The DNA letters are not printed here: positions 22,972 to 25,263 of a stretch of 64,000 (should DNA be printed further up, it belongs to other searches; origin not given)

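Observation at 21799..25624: NusG paralog at the head of a divergent three-subunit molybdenum-hydroxylase-like operon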

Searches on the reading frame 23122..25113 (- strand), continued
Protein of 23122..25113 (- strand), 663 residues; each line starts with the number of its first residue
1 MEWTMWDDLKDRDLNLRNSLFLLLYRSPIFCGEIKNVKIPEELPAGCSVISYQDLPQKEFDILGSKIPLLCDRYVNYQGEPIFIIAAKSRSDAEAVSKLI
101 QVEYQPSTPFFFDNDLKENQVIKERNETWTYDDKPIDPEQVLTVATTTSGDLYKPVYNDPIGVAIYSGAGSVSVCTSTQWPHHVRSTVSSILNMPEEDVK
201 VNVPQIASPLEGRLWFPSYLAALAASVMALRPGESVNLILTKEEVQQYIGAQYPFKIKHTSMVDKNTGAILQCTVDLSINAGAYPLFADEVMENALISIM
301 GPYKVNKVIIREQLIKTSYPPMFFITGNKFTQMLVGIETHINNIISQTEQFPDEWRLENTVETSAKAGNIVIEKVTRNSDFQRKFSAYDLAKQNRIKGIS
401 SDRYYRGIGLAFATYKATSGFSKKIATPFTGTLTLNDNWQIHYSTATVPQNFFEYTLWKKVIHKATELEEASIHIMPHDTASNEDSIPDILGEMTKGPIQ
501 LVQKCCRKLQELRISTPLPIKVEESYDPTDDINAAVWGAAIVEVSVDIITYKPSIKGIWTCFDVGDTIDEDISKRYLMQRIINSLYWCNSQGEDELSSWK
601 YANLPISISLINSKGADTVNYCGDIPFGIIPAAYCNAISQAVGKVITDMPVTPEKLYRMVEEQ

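Call 35: search_solved_structures(query=A2, max_evalue=0.00001, show_alignments=4)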
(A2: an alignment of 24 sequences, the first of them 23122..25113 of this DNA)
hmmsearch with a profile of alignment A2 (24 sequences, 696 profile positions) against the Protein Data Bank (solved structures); distinct sequences matched with E-value up to 0.00001: 42.
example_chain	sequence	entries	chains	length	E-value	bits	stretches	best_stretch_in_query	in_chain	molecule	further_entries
2e1q_A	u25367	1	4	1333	1.2e-70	242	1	4-659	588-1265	Xanthine dehydrogenase/oxidase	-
3sr6_C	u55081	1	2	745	3e-70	240.7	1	3-647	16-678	Xanthine dehydrogenase/oxidase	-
3etr_C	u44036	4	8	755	3.1e-70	240.6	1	3-648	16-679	Xanthine dehydrogenase/oxidase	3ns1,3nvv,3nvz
3nrz_C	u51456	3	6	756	3.2e-70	240.6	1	3-648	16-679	Xanthine dehydrogenase/oxidase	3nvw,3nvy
3eub_C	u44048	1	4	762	3.3e-70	240.6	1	3-647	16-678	Xanthine dehydrogenase/oxidase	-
1fiq_C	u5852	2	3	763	3.3e-70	240.5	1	3-647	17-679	XANTHINE OXIDASE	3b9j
3zyv_A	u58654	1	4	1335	1.1e-69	238.8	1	6-645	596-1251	AOX3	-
2ckj_A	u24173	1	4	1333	1.8e-69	238.1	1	4-659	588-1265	XANTHINE OXIDOREDUCTASE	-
1n5x_A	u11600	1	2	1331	2.5e-69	237.6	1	3-647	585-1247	Xanthine Dehydrogenase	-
3una_A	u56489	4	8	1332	2.5e-69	237.6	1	3-647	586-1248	Xanthine dehydrogenase/oxidase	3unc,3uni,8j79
1fo4_A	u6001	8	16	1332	2.5e-69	237.6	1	3-647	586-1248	XANTHINE DEHYDROGENASE | Xanthine dehydrogenase/oxidase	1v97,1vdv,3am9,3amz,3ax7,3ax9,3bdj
3hrd_A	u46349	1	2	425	7.8e-69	236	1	6-384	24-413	Nicotinate dehydrogenase large molybdopterin subunit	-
2w55_B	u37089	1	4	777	1.1e-67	232.2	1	6-517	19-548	XANTHINE DEHYDROGENASE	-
1jro_B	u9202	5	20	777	1.9e-67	231.4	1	6-517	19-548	xanthine dehydrogenase, chain B | XANTHINE DEHYDROGENASE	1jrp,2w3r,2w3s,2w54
1wyg_A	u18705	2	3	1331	3.9e-67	230.4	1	4-645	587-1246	Xanthine dehydrogenase/oxidase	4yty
1sij_A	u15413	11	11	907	7.1e-61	209.7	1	17-692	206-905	Aldehyde oxidoreductase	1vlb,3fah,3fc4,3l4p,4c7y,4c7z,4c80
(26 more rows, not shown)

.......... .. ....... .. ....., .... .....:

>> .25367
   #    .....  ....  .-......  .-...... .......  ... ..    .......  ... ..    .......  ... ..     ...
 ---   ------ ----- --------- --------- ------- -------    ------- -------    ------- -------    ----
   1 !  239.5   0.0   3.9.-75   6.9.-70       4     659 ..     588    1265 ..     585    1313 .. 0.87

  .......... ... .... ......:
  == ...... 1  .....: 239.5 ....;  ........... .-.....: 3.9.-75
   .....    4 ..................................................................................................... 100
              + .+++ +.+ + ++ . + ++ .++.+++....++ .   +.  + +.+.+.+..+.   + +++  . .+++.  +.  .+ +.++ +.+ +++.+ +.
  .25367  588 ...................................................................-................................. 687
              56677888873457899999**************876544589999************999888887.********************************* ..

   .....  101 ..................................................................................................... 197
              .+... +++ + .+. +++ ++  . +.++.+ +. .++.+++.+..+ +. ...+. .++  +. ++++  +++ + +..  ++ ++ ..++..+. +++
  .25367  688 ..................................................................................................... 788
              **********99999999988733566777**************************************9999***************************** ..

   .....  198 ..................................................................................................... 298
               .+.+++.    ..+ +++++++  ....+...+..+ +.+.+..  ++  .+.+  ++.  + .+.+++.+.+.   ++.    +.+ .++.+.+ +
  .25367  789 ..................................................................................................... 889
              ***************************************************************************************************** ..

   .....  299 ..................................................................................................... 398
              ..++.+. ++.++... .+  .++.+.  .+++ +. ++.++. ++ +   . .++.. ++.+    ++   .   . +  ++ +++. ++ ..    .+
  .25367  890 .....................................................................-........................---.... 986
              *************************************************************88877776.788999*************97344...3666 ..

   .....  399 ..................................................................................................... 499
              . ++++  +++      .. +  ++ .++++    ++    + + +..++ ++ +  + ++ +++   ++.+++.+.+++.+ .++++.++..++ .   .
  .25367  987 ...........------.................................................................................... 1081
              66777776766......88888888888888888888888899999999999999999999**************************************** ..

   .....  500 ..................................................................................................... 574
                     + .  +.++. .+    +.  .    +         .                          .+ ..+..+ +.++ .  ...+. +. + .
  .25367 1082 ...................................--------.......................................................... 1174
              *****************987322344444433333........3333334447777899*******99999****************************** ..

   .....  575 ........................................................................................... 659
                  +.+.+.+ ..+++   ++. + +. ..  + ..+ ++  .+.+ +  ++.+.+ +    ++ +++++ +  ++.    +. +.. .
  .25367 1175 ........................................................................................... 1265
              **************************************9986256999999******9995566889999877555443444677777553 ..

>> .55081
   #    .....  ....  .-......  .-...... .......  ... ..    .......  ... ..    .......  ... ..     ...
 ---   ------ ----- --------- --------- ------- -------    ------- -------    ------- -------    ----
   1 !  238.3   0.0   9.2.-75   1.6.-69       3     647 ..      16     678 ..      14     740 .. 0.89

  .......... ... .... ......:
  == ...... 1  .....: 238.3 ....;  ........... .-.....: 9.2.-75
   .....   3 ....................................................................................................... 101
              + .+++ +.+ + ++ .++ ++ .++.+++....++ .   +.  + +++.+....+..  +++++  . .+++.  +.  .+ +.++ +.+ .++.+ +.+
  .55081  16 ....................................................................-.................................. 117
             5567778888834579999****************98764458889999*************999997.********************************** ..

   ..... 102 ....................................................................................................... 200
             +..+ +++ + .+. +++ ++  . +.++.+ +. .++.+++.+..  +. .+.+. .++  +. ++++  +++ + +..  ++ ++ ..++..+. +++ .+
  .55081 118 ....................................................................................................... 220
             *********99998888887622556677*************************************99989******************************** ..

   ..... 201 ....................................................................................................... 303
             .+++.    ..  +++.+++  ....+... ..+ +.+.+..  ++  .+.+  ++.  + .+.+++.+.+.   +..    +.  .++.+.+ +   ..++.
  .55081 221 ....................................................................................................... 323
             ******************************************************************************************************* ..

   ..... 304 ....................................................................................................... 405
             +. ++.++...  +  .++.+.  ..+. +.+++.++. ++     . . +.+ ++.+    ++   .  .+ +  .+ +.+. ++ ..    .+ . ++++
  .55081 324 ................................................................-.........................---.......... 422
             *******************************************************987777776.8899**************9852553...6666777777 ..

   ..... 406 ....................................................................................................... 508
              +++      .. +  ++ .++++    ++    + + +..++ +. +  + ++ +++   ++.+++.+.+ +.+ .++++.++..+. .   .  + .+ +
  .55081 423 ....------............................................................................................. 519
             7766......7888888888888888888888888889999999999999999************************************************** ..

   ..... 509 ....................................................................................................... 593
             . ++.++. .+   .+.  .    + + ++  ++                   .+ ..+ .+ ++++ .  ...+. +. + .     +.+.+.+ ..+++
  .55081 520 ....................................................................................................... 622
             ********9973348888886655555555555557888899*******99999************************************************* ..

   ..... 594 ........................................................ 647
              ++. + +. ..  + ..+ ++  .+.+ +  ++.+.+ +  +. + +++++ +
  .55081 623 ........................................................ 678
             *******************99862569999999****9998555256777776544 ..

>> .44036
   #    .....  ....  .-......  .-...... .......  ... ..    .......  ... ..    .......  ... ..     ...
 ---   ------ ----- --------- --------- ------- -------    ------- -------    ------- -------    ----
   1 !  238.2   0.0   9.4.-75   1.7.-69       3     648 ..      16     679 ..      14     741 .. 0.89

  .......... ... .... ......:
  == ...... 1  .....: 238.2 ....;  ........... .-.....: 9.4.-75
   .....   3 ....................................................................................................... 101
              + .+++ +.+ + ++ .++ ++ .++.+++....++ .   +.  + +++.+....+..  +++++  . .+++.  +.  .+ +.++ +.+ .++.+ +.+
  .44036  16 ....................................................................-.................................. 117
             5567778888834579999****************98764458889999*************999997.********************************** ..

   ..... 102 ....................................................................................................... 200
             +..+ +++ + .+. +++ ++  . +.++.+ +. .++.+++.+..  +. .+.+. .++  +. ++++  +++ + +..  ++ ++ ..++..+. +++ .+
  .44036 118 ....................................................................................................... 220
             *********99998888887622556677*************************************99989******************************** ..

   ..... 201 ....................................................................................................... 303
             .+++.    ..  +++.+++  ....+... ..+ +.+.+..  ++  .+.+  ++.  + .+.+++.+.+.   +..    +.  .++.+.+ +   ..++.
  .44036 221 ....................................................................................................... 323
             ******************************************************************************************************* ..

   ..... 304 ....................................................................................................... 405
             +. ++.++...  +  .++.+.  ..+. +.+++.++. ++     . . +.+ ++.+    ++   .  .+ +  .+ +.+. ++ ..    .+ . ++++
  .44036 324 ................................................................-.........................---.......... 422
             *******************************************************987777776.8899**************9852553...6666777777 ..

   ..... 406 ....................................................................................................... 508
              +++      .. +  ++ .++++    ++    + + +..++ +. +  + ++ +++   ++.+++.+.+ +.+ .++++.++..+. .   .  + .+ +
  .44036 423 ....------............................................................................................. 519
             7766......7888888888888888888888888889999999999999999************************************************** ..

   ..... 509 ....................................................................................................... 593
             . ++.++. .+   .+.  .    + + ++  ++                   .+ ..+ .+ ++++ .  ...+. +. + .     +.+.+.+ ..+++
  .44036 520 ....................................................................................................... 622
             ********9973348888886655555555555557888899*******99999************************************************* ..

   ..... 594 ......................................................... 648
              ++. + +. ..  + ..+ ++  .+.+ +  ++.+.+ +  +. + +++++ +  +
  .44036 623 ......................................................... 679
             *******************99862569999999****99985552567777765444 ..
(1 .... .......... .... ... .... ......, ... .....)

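Call 38: find_homologous_proteins(query=A2, max_evalue=1e-30)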
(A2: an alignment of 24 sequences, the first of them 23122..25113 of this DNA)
Query A2 (24 sequences) (663 aa, profile of the alignment): 151 proteins with E <= 1e-30 among 8000 candidates; the best 120 are listed.
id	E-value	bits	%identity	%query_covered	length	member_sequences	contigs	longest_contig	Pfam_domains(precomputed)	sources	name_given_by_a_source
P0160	4.5e-253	860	25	96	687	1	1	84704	PF02738.24,PF20256.4,PF01315.28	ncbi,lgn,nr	ncbi:MAG: molybdopterin-dependent oxidoreductase [Spirochaetales bacterium]|nr:molybdopterin-depende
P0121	9.3e-225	766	100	100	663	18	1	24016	PF02738.24,PF20256.4,PF01315.28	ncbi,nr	ncbi:MAG: xanthine dehydrogenase family protein molybdopterin-binding subunit [Spirochaetia bacteriu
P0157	4.4e-224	764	47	99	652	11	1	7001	PF02738.24,PF20256.4,PF01315.28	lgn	-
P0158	1.2e-223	763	42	98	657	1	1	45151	PF02738.24,PF20256.4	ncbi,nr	ncbi:MAG: molybdopterin-dependent oxidoreductase [Spirochaetia bacterium]|nr:molybdopterin-dependent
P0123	2.6e-218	745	87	99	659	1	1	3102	PF02738.24,PF01315.28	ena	-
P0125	4.3e-217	741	87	99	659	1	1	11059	PF02738.24,PF20256.4,PF01315.28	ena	-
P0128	6.1e-217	740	86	99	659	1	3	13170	PF02738.24,PF01315.28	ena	-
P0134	2.6e-216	738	86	99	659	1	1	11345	PF02738.24,PF01315.28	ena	-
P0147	3.5e-216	738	81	99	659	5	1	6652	PF02738.24,PF20256.4,PF01315.28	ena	-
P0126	6.2e-216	737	87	99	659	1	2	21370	PF02738.24,PF01315.28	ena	-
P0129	8.8e-216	737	86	99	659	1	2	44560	PF02738.24,PF01315.28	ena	-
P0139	9.0e-216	737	86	99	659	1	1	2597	PF02738.24,PF20256.4,PF01315.28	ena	-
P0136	1.5e-215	736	86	99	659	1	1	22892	PF02738.24,PF01315.28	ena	-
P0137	2.4e-215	735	86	99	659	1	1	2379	PF02738.24,PF01315.28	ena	-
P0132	3.2e-215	735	86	99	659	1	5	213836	PF02738.24,PF01315.28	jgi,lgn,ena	jgi:CO/xanthine dehydrogenase Mo-binding subunit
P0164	3.5e-145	503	23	96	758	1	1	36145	PF02738.24,PF20256.4,PF01315.28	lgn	-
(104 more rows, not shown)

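Call 65: find_encoding_contigs(protein=P0164, flank=8000, max_places=1)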
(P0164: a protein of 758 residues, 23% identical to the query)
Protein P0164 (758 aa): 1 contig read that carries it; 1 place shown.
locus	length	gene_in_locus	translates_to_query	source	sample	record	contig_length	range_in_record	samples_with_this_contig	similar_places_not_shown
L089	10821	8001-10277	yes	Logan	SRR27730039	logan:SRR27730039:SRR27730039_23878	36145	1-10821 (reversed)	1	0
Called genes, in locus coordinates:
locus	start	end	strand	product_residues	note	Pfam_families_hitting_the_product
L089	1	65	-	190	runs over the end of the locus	-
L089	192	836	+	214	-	PF18755:RAMA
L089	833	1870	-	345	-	PF01544:CorA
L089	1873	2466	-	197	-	-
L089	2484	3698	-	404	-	-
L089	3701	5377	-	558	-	-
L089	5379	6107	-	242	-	PF00565:SNase, PF27542:ArfC (weak)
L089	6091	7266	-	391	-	PF11495:TrmB_EBD_N (faint), PF13091:PLDc_2, PF07894:SACK1 (faint), PF00614:PLDc (faint), PF13091:PLDc_2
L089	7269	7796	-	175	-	PF07963:N_methyl (weak)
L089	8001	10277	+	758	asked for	PF01315:Ald_Xan_dh_C, PF02738:MoCoBD_1, PF20256:MoCoBD_2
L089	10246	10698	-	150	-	-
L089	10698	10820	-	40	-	?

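Call 71: predict_structure(alignment_id=A3)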
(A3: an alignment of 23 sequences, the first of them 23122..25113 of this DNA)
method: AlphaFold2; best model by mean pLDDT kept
length: 663 residues; sequences in the alignment: 23
mean_pLDDT: 87.5   pTM: 0.88
mean pLDDT of the five models: 87.5, 86.0, 84.6, 84.6, 84.0
residues with pLDDT >= 90: 385; 70-90: 228; 50-70: 32; < 50: 18
segments of 3 or more residues with pLDDT < 50: 1-11, 593-596
pLDDT, mean of each block of 10 residues (from residue 1): 29 66 95 95 93 96 91 94 95 95 95 88 93 89 93 78 90 92 95 95 80 90 97 92 86 91 94 95 89 84 93 94 68 87 94 95 91 97 96 87 90 75 75 95 90 85 92 92 83 70 94 92 89 84 94 94 86 87 82 51 88 79 84 95 87 88 73
secondary structure, 60 per line:
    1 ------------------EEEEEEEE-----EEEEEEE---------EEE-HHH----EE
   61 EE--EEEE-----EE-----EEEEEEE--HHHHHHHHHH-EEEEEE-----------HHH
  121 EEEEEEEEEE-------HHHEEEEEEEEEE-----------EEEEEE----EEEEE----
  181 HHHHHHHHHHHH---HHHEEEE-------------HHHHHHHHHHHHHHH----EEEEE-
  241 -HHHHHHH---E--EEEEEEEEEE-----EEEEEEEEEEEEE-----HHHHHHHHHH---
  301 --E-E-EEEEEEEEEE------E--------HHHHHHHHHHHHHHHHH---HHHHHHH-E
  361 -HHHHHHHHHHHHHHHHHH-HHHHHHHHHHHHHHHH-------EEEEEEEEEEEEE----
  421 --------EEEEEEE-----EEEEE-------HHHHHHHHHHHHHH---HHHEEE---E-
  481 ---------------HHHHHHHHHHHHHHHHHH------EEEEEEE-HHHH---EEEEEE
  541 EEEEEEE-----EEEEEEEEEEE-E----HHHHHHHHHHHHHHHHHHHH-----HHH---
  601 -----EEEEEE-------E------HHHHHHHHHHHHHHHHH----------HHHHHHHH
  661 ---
elements in order: E19-26 E32-38 E48-50 E59-62 E65-68 E81-87 H90-99 E101-106 E121-130 E141-150 E162-167 E172-176 H181-192 E199-202 H216-230 E235-239 H242-248 E255-264 E270-282 H288-297 E307-316 H332-348 H352-358 H362-379 H381-396 E404-416 E429-435 E441-445 H453-466 E473-475 H496-513 E520-526 H528-531 E535-547 E553-563 H570-589 E606-611 H626-642 H653-660
